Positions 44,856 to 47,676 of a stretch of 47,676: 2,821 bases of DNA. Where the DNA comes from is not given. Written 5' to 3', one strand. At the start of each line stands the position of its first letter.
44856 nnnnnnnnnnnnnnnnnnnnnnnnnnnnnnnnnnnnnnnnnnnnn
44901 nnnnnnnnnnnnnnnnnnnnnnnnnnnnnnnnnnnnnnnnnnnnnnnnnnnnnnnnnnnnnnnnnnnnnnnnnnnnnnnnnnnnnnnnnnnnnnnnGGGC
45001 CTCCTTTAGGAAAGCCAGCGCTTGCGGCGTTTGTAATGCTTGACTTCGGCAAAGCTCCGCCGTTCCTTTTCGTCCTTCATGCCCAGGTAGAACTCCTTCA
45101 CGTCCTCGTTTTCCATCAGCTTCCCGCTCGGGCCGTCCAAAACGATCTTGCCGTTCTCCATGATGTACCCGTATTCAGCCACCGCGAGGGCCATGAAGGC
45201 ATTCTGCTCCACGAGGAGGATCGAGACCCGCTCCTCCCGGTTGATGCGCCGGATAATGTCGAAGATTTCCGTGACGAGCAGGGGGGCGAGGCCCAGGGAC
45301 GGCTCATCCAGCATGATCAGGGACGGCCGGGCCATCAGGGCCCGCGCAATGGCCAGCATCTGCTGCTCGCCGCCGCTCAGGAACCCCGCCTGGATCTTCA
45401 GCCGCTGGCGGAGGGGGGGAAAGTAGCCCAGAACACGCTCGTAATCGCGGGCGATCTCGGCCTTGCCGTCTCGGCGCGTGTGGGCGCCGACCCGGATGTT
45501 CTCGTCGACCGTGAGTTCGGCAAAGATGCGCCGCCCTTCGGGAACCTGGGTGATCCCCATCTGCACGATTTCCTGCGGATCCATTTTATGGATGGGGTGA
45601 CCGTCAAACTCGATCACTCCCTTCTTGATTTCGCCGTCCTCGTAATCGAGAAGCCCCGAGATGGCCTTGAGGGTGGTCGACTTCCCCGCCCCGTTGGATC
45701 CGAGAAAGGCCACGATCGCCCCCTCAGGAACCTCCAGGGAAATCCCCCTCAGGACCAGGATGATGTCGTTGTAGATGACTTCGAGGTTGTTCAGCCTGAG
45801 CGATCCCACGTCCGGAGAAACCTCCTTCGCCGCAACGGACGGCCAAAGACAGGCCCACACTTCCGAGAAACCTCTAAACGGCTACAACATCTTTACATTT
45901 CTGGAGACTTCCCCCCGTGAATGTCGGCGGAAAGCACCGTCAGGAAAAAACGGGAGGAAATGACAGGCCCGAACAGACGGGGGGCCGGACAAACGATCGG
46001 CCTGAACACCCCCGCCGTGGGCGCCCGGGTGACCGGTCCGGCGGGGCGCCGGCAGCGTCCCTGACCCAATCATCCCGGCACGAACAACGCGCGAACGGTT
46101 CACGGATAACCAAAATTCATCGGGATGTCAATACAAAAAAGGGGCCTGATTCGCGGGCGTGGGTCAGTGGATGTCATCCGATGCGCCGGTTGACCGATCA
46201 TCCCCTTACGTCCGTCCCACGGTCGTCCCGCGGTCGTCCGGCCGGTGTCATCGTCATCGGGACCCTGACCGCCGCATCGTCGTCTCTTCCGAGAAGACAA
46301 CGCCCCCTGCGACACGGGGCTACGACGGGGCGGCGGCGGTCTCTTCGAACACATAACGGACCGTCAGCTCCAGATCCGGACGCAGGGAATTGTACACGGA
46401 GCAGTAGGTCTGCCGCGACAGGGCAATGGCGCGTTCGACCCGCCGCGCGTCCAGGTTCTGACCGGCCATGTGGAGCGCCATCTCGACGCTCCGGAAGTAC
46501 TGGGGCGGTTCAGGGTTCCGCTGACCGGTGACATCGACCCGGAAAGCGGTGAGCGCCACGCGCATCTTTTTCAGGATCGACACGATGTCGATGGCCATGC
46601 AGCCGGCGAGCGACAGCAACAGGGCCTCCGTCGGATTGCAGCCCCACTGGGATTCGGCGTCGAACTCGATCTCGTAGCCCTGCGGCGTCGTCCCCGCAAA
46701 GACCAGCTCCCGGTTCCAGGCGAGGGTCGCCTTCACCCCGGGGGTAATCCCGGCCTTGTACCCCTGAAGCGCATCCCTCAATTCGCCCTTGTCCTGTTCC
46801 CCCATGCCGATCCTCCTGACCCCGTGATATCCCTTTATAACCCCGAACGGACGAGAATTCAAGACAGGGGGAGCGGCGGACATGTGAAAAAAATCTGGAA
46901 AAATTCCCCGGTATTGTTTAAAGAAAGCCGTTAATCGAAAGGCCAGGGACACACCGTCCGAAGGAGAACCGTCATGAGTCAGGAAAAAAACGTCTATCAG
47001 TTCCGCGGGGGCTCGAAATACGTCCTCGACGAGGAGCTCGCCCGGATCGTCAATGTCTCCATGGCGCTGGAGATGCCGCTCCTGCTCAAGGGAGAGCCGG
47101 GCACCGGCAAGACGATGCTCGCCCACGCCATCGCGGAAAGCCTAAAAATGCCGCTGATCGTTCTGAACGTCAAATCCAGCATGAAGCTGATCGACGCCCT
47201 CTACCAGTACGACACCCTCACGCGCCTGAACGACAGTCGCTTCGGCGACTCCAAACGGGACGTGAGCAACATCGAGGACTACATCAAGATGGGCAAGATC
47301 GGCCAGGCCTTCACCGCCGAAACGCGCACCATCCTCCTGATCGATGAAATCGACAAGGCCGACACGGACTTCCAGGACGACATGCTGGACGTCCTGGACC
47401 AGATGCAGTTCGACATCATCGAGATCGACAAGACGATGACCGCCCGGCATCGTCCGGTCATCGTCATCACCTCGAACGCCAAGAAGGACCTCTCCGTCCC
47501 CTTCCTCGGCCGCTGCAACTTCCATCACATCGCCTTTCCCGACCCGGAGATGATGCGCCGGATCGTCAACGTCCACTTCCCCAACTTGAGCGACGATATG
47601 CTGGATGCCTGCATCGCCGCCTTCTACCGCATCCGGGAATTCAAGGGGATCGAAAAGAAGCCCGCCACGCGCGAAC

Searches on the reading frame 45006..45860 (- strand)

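Call 51: search_protein_families(library=pfam, proteins=[window:45006-45860:-], max_evalue=0.00001)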
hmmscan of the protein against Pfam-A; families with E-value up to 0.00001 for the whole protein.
window:45006-45860:- (284 aa): 2 families
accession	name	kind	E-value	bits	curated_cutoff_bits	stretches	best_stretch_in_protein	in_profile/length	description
PF00005.33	ABC_tran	-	2.1e-28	100.1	25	1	37-188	1-136/137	ABC transporter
PF13304.12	AAA_21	-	1.3e-11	45.6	27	0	49-141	1-92/304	AAA domain, putative AbiEii toxin, Type IV TA system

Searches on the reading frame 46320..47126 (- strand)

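Call 51: search_protein_families(library=pfam, proteins=[window:46320-47126:-], max_evalue=0.00001)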
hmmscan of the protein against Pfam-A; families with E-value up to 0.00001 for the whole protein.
window:46320-47126:- (268 aa): 1 family
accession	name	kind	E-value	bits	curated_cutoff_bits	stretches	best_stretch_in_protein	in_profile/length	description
PF02566.24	OsmC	-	6.6e-18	65.4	27.5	1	162-256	5-99/100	OsmC-like protein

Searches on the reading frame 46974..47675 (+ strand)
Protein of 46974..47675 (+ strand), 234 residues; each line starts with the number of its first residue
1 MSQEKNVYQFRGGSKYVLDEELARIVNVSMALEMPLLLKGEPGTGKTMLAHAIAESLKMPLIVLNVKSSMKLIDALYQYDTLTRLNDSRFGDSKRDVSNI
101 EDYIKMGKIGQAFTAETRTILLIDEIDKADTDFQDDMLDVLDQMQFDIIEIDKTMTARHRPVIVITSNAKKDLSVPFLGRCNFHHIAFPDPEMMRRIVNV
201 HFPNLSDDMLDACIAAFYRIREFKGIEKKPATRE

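Call 51: search_protein_families(library=pfam, proteins=[window:46974-47675:+], max_evalue=0.00001)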
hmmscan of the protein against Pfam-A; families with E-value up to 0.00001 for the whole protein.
window:46974-47675:+ (234 aa): 5 families
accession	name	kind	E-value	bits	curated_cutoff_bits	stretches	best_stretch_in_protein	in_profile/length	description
PF00004.35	AAA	-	3.9e-15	56.9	21.2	1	36-184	1-126/131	ATPase family associated with various cellular activities (AAA)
PF07728.20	AAA_5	-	4.8e-12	46.5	22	1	35-169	1-123/139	AAA domain (dynein-related subfamily)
PF07724.20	AAA_2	-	1.6e-10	41.7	27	1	36-169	6-125/166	AAA domain (Cdc48 subfamily)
PF00158.32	Sigma54_activat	-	6.4e-09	36.2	20.2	1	23-168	12-144/168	Sigma-54 interaction domain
PF13401.12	AAA_22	-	8.4e-09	36.3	27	1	36-141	8-104/130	AAA domain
